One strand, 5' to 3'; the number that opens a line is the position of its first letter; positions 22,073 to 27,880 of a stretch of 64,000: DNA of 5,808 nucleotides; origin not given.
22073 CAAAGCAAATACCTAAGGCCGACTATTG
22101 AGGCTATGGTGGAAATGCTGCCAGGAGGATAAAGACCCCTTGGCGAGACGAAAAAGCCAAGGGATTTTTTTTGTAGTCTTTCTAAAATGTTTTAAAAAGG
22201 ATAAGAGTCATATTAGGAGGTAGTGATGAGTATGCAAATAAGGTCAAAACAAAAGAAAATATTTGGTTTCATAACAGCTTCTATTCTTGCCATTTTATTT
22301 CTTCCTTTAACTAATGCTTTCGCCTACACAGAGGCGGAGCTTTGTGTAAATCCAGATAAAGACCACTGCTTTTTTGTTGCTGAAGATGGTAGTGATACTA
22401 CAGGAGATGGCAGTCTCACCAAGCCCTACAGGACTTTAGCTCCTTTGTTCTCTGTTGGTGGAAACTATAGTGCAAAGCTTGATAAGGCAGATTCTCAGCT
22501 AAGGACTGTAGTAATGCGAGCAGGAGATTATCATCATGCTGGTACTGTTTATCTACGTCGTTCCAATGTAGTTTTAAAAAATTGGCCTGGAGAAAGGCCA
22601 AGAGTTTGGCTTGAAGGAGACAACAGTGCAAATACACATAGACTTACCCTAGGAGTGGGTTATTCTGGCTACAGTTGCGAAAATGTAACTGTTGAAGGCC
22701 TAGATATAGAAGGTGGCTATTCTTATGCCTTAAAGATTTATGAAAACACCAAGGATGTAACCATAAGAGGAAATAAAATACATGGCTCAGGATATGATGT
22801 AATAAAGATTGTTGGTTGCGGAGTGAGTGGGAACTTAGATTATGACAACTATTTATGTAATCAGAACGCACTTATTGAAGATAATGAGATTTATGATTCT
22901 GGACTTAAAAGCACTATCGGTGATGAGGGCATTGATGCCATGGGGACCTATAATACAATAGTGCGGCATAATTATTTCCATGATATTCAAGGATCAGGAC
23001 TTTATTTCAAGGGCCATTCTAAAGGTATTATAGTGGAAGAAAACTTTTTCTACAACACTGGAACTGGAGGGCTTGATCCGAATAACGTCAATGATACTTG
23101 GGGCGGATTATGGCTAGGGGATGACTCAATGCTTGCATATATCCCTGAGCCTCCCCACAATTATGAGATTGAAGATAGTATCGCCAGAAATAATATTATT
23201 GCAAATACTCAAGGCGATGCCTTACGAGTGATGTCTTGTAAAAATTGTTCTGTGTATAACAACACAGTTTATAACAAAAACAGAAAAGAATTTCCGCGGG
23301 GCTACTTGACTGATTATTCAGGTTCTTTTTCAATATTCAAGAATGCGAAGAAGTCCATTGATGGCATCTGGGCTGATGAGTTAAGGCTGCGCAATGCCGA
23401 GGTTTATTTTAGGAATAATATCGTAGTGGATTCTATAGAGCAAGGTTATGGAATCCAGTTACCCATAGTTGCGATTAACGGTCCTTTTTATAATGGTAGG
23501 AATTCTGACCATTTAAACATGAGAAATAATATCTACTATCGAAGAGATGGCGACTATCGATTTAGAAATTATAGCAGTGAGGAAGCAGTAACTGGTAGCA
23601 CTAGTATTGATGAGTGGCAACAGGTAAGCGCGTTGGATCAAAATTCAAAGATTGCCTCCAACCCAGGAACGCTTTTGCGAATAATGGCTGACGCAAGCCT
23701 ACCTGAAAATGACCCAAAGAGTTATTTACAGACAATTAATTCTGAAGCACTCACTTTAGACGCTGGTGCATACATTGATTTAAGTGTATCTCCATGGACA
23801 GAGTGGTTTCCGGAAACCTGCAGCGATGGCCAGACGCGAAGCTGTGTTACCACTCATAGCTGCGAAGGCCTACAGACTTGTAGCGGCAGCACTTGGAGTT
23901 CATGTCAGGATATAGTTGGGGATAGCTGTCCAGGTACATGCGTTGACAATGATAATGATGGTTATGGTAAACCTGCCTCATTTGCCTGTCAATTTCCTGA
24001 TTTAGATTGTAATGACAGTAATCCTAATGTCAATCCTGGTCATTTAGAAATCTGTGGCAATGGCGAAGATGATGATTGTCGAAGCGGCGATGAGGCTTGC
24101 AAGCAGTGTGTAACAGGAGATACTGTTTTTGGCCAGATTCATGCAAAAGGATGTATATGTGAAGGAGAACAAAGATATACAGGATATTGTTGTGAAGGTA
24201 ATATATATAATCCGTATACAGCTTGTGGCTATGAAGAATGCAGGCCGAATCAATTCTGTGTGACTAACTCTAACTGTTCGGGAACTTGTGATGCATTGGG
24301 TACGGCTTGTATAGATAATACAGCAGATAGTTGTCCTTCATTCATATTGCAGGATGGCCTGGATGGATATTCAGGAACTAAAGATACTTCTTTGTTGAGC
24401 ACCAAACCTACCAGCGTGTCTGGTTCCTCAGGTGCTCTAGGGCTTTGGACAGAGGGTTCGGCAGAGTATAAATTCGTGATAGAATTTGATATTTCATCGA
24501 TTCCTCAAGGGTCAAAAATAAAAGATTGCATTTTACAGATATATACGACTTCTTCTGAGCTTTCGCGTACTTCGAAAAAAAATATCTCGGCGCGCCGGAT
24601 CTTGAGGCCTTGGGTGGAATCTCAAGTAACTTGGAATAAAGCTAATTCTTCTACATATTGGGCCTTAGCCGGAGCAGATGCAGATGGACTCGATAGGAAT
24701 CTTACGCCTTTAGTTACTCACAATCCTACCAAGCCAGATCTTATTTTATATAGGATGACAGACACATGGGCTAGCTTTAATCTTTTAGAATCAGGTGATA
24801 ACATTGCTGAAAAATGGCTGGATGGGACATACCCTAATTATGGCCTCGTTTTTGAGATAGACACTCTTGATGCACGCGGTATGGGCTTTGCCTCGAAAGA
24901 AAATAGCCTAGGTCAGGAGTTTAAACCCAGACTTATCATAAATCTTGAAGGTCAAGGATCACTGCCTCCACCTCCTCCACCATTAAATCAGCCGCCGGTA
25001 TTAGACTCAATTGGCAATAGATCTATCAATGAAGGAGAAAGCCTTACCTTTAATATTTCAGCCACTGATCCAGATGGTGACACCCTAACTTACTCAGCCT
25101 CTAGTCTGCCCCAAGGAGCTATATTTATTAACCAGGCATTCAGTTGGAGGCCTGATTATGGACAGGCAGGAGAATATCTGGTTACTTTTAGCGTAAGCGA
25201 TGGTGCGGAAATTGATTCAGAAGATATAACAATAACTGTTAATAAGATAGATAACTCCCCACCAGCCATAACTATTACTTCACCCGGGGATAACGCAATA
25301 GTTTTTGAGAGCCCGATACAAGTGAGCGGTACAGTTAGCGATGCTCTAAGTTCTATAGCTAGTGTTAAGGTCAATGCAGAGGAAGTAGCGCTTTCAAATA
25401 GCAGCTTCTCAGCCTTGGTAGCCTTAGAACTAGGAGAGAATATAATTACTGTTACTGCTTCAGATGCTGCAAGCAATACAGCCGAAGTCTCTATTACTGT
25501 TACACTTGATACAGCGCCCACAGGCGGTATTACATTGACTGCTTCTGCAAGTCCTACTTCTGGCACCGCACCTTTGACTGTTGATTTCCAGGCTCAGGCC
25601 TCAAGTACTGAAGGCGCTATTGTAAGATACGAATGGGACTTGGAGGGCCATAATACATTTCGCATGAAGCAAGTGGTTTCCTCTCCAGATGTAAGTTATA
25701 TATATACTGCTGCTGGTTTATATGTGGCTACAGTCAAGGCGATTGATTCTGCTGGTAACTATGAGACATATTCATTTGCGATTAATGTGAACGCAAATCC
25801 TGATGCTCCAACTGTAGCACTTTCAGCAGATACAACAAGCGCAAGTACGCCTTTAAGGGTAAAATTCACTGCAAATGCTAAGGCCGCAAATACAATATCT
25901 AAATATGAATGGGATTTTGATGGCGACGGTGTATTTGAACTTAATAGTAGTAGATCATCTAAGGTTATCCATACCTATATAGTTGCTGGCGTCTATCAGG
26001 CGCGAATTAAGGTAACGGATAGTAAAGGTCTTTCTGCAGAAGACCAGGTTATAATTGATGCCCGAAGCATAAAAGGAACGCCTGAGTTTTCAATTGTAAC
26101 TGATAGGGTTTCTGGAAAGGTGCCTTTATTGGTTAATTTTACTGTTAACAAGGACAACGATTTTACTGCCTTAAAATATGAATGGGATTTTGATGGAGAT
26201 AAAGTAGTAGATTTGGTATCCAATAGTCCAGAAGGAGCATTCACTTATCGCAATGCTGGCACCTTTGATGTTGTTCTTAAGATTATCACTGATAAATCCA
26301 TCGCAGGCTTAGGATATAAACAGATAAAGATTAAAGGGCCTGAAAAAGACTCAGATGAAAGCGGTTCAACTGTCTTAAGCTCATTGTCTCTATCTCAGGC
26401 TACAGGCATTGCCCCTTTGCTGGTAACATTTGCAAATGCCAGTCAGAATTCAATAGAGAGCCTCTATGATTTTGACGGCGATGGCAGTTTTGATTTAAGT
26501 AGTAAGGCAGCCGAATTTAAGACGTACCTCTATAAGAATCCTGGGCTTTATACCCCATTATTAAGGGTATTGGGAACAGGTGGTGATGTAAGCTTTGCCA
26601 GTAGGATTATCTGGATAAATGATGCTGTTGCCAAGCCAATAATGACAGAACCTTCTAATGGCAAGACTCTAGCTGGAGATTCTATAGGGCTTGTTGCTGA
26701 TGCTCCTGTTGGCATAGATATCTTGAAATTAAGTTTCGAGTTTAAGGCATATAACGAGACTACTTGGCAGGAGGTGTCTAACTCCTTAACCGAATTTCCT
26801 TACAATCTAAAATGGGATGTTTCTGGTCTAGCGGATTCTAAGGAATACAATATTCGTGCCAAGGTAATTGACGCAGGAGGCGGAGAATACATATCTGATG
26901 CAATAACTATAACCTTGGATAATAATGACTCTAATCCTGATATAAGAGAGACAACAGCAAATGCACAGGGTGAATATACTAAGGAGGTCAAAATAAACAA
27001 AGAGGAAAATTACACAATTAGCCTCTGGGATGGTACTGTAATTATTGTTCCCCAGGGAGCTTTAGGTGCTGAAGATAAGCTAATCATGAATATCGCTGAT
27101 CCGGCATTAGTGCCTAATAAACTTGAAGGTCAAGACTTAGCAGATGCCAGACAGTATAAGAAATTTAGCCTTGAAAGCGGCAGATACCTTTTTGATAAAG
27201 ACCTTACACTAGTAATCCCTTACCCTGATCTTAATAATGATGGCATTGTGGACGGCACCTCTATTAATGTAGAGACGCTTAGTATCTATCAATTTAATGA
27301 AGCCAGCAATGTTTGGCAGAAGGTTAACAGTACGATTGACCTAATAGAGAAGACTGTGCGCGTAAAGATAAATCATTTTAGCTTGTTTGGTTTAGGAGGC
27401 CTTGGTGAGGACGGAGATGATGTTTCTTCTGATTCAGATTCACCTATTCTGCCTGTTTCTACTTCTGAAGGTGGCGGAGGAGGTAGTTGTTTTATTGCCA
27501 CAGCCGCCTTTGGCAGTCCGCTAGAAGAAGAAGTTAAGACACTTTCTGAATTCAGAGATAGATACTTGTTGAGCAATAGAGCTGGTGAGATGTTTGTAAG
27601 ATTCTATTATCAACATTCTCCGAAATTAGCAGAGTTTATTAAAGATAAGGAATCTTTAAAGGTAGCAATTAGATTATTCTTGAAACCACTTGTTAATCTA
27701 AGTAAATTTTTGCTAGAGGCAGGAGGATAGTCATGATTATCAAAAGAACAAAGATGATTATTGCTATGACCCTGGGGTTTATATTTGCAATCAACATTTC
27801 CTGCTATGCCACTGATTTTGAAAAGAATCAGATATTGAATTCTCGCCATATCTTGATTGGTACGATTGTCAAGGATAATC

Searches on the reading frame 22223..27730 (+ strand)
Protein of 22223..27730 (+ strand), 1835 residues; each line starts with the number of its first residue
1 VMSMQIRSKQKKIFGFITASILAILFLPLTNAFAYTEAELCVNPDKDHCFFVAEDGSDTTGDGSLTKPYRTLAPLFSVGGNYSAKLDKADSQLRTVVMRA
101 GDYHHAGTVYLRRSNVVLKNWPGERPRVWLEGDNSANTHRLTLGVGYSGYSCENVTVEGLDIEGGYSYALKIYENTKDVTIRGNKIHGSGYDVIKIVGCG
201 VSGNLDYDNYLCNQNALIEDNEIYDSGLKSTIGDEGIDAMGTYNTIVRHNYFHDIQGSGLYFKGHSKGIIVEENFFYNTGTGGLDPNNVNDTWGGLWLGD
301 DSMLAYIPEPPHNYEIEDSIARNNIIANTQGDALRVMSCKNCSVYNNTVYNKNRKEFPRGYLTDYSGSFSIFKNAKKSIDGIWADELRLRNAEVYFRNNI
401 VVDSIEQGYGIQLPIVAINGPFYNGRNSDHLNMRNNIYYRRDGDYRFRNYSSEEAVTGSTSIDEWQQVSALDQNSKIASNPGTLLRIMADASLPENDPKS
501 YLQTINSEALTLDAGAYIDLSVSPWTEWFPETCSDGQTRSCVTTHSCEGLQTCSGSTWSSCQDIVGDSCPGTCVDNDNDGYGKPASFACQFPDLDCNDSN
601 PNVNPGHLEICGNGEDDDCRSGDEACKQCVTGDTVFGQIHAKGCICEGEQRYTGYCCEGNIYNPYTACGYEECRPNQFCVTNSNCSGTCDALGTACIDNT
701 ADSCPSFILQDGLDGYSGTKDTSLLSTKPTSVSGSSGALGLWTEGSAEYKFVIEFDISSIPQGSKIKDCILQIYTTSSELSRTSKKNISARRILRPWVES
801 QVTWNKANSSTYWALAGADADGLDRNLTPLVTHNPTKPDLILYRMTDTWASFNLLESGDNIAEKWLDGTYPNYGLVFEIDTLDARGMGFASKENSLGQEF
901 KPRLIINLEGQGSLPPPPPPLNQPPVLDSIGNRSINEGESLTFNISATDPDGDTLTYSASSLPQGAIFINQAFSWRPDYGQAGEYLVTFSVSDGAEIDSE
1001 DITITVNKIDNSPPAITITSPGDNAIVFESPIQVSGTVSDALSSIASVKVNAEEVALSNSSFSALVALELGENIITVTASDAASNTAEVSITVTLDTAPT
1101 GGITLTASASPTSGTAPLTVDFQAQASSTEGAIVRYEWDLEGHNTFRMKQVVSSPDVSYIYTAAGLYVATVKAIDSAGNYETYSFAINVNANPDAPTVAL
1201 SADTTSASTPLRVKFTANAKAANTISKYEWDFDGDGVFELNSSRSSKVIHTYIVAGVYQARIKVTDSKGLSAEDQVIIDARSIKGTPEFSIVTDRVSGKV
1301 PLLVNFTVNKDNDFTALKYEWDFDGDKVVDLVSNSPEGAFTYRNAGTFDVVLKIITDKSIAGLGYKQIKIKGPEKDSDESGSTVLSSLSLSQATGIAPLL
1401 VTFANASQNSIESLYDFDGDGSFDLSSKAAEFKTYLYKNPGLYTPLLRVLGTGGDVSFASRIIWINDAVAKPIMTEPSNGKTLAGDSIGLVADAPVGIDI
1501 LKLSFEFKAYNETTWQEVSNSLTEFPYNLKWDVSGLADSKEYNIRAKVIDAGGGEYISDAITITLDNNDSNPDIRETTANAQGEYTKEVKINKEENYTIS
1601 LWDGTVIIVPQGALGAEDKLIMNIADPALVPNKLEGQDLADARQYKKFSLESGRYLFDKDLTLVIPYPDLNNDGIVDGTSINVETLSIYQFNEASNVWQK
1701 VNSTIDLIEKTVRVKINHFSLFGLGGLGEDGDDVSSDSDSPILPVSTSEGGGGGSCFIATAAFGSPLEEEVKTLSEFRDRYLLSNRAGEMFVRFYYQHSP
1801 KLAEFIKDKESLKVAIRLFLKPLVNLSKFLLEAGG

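Call 4: search_protein_families(library=pfam, proteins=[window:22223-27730:+], max_evalue=0.01)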
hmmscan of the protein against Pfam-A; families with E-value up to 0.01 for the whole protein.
window:22223-27730:+ (1835 aa): 14 families
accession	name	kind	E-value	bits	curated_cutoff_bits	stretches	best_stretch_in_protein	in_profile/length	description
PF18911.6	PKD_4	-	2e-32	111.5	27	4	1195-1274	3-78/85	PKD domain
PF00801.26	PKD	-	1.6e-28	98.9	23.5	3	1105-1181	2-73/80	PKD domain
PF09136.16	Glucodextran_B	-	4.3e-17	62.2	27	1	1014-1096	1-82/83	Glucodextranase, domain B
PF05345.18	He_PIG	-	4.1e-12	46.8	24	1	924-1007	1-96/96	Putative Ig domain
PF22352.2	K319L-like_PKD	-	6.2e-11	42.6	27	1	1216-1278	17-82/84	K319L-like, PKD domain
PF13229.12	Beta_helix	-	7e-11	42.4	25.9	1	150-284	6-142/158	Right handed beta helix region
PF17963.7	Big_9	-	1.6e-10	42.1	23.6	1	922-1005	1-89/89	Bacterial Ig domain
PF17957.7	Big_7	-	5.8e-08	33.7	24.1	1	1014-1067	1-44/70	Bacterial Ig domain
PF11617.13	Cu-binding_MopE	-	6.8e-06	26.7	27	1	595-619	1-24/30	Putative metal-binding motif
PF06848.17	Disaggr_repeat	-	1.1e-05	25.6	33.9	1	727-828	7-105/179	Disaggregatase related repeat domain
PF19077.6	Big_13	-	1.2e-05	26.2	27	0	1047-1097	51-102/102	Bacterial Ig-like domain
PF24517.2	CBM96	-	1.7e-05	25.1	26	1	721-816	10-104/164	Carbohydrate-binding module family 96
PF13517.12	FG-GAP_3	-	0.0023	18.9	26.9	0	1322-1350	1-31/61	FG-GAP-like repeat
PF17803.7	Cadherin_4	-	0.0032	18.4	25.1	1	921-970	10-64/71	Bacterial cadherin-like domain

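Call 9: search_protein_families(library=ncbifam, proteins=[window:22223-27730:+], max_evalue=0.01)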
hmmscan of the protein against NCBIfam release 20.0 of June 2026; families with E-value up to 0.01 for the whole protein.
window:22223-27730:+ (1835 aa): 6 families
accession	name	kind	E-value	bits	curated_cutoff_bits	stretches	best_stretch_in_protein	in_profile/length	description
NF041770.1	CFI_box_CTERM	domain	8.9e-27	92.7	40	1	1756-1824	1-69/69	CFI-box-CTERM domain-containing protein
NF033679.1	DNRLRE_dom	domain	2.3e-21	76.5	34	1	720-906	1-163/164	DNRLRE domain-containing protein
NF058578.1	CPR_pilus_PamR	equivalog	4.4e-11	42.2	300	1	1007-1180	45-229/297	pilus system RbmA-like protein PamR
NF038112.1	myxo_dep_M36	subfamily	1.7e-10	38.8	1500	1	921-1139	1285-1511/1604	myxosortase-dependent M36 family metallopeptidase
TIGR00864.1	PCC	subfamily_domain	1.1e-08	32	1861.4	1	1149-1267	1013-1124/2700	polycystin cation channel protein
NF012211.1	tand_rpt_95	domain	1.5e-07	31.2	90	1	934-1015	1-93/98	tandem-95 repeat protein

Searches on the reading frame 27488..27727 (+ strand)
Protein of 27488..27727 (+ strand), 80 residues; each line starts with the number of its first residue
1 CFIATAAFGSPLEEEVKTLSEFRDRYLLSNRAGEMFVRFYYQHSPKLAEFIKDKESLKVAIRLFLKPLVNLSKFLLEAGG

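Call 63: find_related_loci(query=A5, collection=metagenome_contigs, flank=10000)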
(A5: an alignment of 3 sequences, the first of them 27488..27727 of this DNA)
Query A5 (80 aa) in metagenome_contigs; peptide patterns used: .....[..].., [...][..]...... (x = any residue, [..] = any of these).
599 stretches matched a pattern (row limit reached: there are more); 528 encode a relative of the query (tblastn E <= 1e-3); the best 80 are kept; 80 distinct loci.
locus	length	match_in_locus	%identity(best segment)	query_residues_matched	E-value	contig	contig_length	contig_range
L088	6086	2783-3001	58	1-73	1e-28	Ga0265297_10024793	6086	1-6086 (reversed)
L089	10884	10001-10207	62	1-69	7e-27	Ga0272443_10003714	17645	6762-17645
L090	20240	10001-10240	55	1-80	2e-26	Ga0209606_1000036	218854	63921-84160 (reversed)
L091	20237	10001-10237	54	1-79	4e-26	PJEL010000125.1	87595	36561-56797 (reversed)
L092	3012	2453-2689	54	1-79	5e-26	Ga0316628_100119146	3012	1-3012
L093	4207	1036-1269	51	1-78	6e-26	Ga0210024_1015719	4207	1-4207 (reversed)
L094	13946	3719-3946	53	1-76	4e-26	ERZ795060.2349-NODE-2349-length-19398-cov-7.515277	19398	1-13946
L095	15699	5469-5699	57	1-77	8e-26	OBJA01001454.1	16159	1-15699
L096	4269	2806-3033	54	1-76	9e-26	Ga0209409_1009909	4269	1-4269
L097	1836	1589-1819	51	1-77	7e-26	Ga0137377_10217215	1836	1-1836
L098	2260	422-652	51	1-77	3e-25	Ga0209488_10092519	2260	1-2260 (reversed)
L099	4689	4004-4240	52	1-79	2e-25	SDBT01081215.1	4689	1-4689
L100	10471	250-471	54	1-76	3e-25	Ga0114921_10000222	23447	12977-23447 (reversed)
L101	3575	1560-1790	55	1-77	4e-25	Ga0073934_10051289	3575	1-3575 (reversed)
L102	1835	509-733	55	1-75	4e-25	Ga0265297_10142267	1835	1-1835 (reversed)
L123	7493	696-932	54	1-79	3e-24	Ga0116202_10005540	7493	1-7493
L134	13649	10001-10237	49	1-79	6e-24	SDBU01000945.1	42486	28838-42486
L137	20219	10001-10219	56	1-73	6e-25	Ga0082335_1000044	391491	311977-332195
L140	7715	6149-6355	59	1-69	1e-23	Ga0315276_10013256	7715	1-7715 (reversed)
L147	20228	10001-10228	54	1-76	1e-23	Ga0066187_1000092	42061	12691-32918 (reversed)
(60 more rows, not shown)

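Call 72: search_protein_families(library=pfam, proteins=[L088:3010-3648:+, L088:3828-4658:+, L088:4672-5979:+, L134:10339-11073:+, L134:11257-11724:+, L090:10439-11098:+, L147:11418-13235:-, L147:10573-11421:-, L140:7114-7713:+, L134:8417-10342:+], max_evalue=0.01)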
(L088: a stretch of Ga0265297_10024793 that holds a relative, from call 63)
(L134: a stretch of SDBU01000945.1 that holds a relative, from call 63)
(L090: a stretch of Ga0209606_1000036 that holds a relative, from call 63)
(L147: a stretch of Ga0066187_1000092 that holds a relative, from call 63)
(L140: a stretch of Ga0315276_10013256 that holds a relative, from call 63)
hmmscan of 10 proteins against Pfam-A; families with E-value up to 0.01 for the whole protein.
L088:3010-3648:+ (212 aa): 4 families
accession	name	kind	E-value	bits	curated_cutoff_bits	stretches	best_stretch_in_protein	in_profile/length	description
PF13180.12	PDZ_2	-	1.5e-09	38.5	27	1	144-207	13-76/80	PDZ domain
PF17820.7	PDZ_6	-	7.6e-07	29.2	27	1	156-200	11-54/54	PDZ domain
PF00595.29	PDZ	-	3.3e-06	27.8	23.2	1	143-198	25-80/81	PDZ domain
PF11356.14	T2SSC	-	0.00037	20.8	27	1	31-92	79-140/141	Type II secretion system protein C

L088:3828-4658:+ (276 aa): 1 family
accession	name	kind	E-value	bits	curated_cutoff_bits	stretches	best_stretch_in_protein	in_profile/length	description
PF02397.22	Bac_transf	-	1.8e-67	226.8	27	1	87-270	1-178/179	Bacterial sugar transferase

L088:4672-5979:+ (435 aa): 7 families
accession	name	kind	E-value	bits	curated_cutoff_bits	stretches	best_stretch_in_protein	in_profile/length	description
PF02518.31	HATPase_c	-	9.8e-24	84.4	26.4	1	328-430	6-110/111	Histidine kinase-, DNA gyrase B-, and HSP90-like ATPase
PF01590.32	GAF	-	7.9e-14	52.8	22.4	1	55-181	8-129/133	GAF domain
PF13185.12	GAF_2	-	2.4e-13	50.9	28.6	1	54-180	9-130/136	GAF domain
PF00512.31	HisKA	-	3e-08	34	26.9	1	215-274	3-61/66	His Kinase A (phospho-acceptor) domain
PF13492.12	GAF_3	-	3.5e-07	31.1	27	1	53-181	6-123/129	GAF domain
PF14501.12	HATPase_c_5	-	2.1e-05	24.8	22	1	325-416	3-91/102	GHKL domain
PF24867.1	DUF7733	-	0.0018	18.5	27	1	167-222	22-76/194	Domain of unknown function (DUF7733)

L134:10339-11073:+ (244 aa): 2 families
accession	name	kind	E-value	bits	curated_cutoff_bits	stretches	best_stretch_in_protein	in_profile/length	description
PF17820.7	PDZ_6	-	7.4e-05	22.9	27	1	190-232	13-54/54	PDZ domain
PF13180.12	PDZ_2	-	8.2e-05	23.2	27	1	190-236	27-73/80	PDZ domain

L134:11257-11724:+ (155 aa): 0 families

L090:10439-11098:+ (219 aa): 2 families
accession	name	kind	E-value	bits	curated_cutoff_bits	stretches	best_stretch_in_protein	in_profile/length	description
PF13505.12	OMP_b-brl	-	9e-18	65.5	28.7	1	32-219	2-175/175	Outer membrane protein beta-barrel domain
PF01389.23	OmpA_membrane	-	3.9e-06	27.2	21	1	91-219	41-176/180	OmpA-like transmembrane domain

L147:11418-13235:- (605 aa): 16 families
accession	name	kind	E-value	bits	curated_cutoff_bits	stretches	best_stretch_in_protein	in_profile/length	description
PF13401.12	AAA_22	-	7.2e-28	97.9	27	1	67-197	2-130/130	AAA domain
PF13191.12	AAA_16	-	8e-13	49.7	32.6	1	50-179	2-162/167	AAA ATPase domain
PF01471.23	PG_binding_1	-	8.5e-09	35.9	23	1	528-583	2-57/57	Putative peptidoglycan binding domain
PF01637.24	ATPase_2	-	2.8e-06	27.8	33.2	1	56-180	5-147/225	ATPase domain predominantly from Archaea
PF13245.12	AAA_19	-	5.9e-06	26.9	25.1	1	70-190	11-125/134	AAA domain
PF13604.12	AAA_30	-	7.8e-05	22.9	27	1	62-191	10-125/191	AAA domain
PF00004.35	AAA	-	0.00026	21.9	21.2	1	75-189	3-106/131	ATPase family associated with various cellular activities (AAA)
PF20703.3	nSTAND1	-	0.00058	20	27.1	1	47-226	13-195/379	Novel STAND NTPase 1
PF07728.20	AAA_5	-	0.00061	20.2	22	1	75-174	4-92/139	AAA domain (dynein-related subfamily)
PF24883.2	NPHP3_N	-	0.0012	19.5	24.8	1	70-150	22-104/164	Nephrocystin 3, N-terminal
PF03412.21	Peptidase_C39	-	0.0013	19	22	1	428-514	50-131/133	Peptidase C39 family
PF13173.12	AAA_14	-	0.002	18.6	27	1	73-222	5-127/129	AAA domain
PF05621.17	TniB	-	0.0028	17.6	22.4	0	67-209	32-179/189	Bacterial TniB protein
PF09848.15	SLFN-g3_helicase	-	0.0031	17.3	24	1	73-163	4-93/354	Schlafen group 3, DNA/RNA helicase domain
PF12775.13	AAA_7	-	0.0073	16.3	25.8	0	73-105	36-70/181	P-loop containing dynein motor region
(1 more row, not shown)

L147:10573-11421:- (282 aa): 1 family
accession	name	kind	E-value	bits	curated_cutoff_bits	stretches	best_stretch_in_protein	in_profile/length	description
PF16537.11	T2SSB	-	4.4e-08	33.1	28.4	1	226-280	4-59/60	Type II secretion system protein B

L140:7114-7713:+ (200 aa): 2 families
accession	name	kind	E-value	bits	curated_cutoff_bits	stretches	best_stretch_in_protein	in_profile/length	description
PF11104.14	PilM_2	-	2.4e-11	43.6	27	1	40-162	44-175/340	Type IV pilus assembly protein PilM;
PF05134.19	T2SSL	-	0.0086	15.9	25.5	0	58-150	46-133/231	Type II secretion system (T2SS), protein L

L134:8417-10342:+ (641 aa): 4 families
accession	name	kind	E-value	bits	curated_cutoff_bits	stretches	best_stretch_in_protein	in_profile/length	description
PF17164.10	DUF5122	-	6.4e-13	49.2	27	1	357-390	3-35/36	Domain of unknown function (DUF5122) beta-propeller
PF18998.6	Flg_new_2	-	2.7e-09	37.3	23.6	1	445-515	1-72/73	Divergent InlB B-repeat domain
PF24005.1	DUF7320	-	3.1e-05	24.3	27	0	215-239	53-77/78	Domain of unknown function (DUF7320)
PF13360.13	PQQ_2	-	0.00013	22.2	27.6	1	120-338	45-232/233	Outer membrane protein assembly factor BamB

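Call 99: search_protein_families(library=pfam, proteins=[L137:10238-10996:+, L123:1050-1811:+, L101:1826-2680:-], max_evalue=0.01)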
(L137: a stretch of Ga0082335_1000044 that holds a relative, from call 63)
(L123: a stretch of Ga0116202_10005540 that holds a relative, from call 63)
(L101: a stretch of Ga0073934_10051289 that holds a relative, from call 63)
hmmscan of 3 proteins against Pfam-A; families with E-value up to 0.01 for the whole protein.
L137:10238-10996:+ (252 aa): 3 families
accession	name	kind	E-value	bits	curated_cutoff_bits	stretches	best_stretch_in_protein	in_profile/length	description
PF17820.7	PDZ_6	-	2.4e-06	27.6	27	1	185-227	2-41/54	PDZ domain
PF00595.29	PDZ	-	9.5e-06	26.3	23.2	1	181-235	25-78/81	PDZ domain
PF13180.12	PDZ_2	-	0.0098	16.6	27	0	174-246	12-76/80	PDZ domain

L123:1050-1811:+ (253 aa): 3 families
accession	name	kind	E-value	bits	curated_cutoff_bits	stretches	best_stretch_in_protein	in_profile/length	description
PF17820.7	PDZ_6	-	0.0023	18.1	27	1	185-219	1-35/54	PDZ domain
PF13180.12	PDZ_2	-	0.0026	18.4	27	1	174-244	5-72/80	PDZ domain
PF00595.29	PDZ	-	0.0057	17.4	23.2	0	178-215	19-58/81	PDZ domain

L101:1826-2680:- (284 aa): 4 families
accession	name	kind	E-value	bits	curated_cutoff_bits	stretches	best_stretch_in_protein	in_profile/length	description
PF11356.14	T2SSC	-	7.2e-17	62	27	1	29-157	5-141/141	Type II secretion system protein C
PF13180.12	PDZ_2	-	3e-07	31.1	27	1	221-281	18-78/80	PDZ domain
PF00595.29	PDZ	-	0.00022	22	23.2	1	213-270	22-80/81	PDZ domain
PF17820.7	PDZ_6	-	0.0011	19.1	27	1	222-272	5-54/54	PDZ domain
